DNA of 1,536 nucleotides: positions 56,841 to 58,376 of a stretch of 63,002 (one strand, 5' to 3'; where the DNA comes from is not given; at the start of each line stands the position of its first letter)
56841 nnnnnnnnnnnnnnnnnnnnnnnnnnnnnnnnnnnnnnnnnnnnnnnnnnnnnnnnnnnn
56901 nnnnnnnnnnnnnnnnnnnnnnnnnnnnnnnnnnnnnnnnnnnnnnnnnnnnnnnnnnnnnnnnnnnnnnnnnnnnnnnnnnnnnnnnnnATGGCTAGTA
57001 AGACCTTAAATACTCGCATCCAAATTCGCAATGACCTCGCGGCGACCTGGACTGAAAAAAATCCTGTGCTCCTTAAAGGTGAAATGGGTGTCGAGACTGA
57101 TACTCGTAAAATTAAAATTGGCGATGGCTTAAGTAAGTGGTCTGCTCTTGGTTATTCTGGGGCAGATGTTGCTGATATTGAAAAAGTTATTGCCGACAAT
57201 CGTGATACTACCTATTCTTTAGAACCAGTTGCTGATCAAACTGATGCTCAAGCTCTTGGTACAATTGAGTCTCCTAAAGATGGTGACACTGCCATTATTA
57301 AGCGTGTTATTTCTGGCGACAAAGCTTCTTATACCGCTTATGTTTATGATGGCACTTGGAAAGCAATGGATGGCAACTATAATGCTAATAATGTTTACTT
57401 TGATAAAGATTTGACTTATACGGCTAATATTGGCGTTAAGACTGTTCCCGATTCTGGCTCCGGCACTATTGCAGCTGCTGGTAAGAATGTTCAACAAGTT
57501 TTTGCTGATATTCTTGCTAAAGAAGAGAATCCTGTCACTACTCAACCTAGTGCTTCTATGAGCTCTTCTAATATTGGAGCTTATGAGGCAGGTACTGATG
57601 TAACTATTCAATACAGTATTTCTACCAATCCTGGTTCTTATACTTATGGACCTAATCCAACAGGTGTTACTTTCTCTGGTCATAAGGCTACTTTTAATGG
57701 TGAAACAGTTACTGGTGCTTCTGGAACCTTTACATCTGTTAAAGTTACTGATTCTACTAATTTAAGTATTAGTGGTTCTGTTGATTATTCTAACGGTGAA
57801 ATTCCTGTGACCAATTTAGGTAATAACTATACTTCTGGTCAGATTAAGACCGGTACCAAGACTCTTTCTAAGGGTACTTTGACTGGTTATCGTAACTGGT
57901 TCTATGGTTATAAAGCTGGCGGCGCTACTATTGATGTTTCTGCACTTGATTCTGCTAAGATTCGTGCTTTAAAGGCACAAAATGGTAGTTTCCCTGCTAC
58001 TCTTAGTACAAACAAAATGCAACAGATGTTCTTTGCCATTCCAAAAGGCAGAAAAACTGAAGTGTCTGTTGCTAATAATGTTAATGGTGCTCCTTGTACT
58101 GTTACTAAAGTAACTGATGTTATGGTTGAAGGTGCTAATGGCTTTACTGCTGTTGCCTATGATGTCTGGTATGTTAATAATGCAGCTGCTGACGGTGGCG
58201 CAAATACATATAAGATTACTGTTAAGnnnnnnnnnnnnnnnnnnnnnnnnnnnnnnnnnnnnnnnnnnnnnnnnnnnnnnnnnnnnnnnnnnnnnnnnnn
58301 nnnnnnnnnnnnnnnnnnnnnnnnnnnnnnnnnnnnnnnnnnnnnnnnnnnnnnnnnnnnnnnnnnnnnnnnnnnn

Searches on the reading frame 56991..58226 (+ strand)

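Call 76: search_protein_families(library=phrogs, max_evalue=0.001, proteins=[window:56991-58226:+])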
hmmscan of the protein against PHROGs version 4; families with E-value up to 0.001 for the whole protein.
window:56991-58226:+ (412 aa): 15 families
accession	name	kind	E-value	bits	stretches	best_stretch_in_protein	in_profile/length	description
phrog_35541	-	unknown function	5.5e-22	79.3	2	94-260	184-351/532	-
phrog_697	-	head and packaging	6.6e-13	47.9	1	8-56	3-51/2079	structural protein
phrog_27786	-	tail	1.4e-12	47.9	1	12-168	9-166/729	tail spike protein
phrog_31660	-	tail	1.2e-11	45.8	1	1-68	1-68/182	tail fiber protein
phrog_24754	-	tail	2.4e-11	44.9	1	6-56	3-53/202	tail fiber protein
phrog_19976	-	tail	3.3e-11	44.1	1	4-69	4-73/256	tail assembly protein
phrog_6049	-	tail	5.8e-11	43.5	1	8-68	9-70/337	tail fiber protein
phrog_19200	-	head and packaging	6.7e-10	39.7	1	9-58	11-60/268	virion structural protein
phrog_38417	-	other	3.6e-08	34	1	12-55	6-49/312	hyaluronidase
phrog_33904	-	tail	8.1e-08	32.3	1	11-61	5-55/542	tail fiber protein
phrog_2332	-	other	6.9e-07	29.6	1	4-58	3-57/343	hyaluronidase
phrog_16032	-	unknown function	1.7e-06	28.6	1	1-56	1-56/331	-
phrog_11419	-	tail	8e-06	24.9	1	10-212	98-263/1063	tail fiber protein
phrog_24580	-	tail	2.1e-05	24.8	1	10-56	4-50/292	tail fiber protein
phrog_23595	-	tail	2.7e-05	24.3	1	8-276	3-271/440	minor tail protein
